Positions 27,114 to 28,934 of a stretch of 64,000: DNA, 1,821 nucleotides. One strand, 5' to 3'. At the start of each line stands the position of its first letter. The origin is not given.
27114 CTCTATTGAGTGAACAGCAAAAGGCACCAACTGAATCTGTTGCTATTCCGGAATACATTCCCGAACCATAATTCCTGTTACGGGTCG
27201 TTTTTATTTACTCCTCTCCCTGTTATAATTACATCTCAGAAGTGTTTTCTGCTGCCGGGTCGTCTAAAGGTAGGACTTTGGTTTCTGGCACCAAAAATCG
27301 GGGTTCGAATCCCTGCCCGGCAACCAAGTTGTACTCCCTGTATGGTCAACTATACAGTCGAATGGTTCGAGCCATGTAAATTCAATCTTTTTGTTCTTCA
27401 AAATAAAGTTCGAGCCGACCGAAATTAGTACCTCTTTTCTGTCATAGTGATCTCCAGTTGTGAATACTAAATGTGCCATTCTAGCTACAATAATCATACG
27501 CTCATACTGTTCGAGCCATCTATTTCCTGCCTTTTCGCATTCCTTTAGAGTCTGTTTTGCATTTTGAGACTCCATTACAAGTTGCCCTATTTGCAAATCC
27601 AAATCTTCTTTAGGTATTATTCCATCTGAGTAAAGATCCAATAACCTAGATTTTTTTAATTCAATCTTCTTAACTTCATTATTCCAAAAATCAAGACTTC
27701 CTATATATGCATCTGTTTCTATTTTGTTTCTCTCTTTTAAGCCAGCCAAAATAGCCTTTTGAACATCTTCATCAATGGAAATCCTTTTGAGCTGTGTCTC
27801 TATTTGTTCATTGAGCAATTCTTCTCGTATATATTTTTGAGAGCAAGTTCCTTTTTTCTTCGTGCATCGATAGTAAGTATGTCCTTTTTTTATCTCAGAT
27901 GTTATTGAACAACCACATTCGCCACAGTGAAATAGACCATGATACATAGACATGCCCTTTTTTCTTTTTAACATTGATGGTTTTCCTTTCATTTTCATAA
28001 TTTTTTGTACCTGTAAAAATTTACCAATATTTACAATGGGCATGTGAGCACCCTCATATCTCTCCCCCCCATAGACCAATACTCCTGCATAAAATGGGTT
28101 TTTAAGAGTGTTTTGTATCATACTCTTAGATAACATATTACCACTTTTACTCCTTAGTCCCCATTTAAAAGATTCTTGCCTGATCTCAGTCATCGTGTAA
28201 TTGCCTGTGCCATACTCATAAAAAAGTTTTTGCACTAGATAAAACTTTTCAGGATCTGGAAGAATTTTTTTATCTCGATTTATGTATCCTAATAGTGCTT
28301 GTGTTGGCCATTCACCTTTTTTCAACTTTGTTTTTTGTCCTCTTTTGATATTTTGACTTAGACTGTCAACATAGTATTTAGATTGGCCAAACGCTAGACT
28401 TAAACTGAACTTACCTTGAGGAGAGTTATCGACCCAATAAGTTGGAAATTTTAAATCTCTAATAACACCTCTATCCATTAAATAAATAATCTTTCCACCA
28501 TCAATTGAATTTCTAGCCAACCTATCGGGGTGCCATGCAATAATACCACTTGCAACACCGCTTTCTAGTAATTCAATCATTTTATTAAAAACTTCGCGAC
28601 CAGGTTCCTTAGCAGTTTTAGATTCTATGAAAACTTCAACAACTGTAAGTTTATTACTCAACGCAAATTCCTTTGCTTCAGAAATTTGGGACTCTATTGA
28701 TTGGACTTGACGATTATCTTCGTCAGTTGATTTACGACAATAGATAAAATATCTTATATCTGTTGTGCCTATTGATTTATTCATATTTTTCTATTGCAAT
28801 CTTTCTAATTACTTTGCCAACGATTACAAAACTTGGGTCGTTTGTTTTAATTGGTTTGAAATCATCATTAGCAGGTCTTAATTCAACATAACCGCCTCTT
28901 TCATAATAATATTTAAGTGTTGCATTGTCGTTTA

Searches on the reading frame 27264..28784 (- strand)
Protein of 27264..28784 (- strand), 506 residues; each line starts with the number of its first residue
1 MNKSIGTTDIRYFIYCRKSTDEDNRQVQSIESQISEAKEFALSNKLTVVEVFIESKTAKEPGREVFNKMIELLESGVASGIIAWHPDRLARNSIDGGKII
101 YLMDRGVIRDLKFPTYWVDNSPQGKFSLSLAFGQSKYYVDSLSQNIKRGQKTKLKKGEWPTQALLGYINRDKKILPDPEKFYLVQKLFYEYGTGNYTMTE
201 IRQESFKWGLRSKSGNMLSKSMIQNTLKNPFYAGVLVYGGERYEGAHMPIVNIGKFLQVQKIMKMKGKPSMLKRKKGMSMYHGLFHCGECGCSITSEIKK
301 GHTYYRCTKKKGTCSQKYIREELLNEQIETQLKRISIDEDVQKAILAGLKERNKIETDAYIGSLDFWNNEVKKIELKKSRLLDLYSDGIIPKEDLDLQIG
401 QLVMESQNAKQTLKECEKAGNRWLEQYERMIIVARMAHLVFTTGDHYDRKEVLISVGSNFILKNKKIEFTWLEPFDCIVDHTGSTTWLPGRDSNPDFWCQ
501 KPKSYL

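Call 58: search_protein_families(library=pfam, proteins=[window:27264-28784:-], max_evalue=0.0001)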
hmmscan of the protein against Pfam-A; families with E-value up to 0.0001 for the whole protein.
window:27264-28784:- (506 aa): 3 families
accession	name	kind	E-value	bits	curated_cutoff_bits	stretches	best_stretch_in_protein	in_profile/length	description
PF00239.26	Resolvase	-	4.6e-18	66.1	23.3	1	13-159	2-145/145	Resolvase, N terminal domain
PF07508.19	Recombinase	-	1.5e-11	44.9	21.1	1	178-264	1-100/102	Recombinase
PF13408.12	Zn_ribbon_recom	-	7.6e-10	39.5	25.3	1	282-333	3-58/58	Recombinase zinc beta ribbon domain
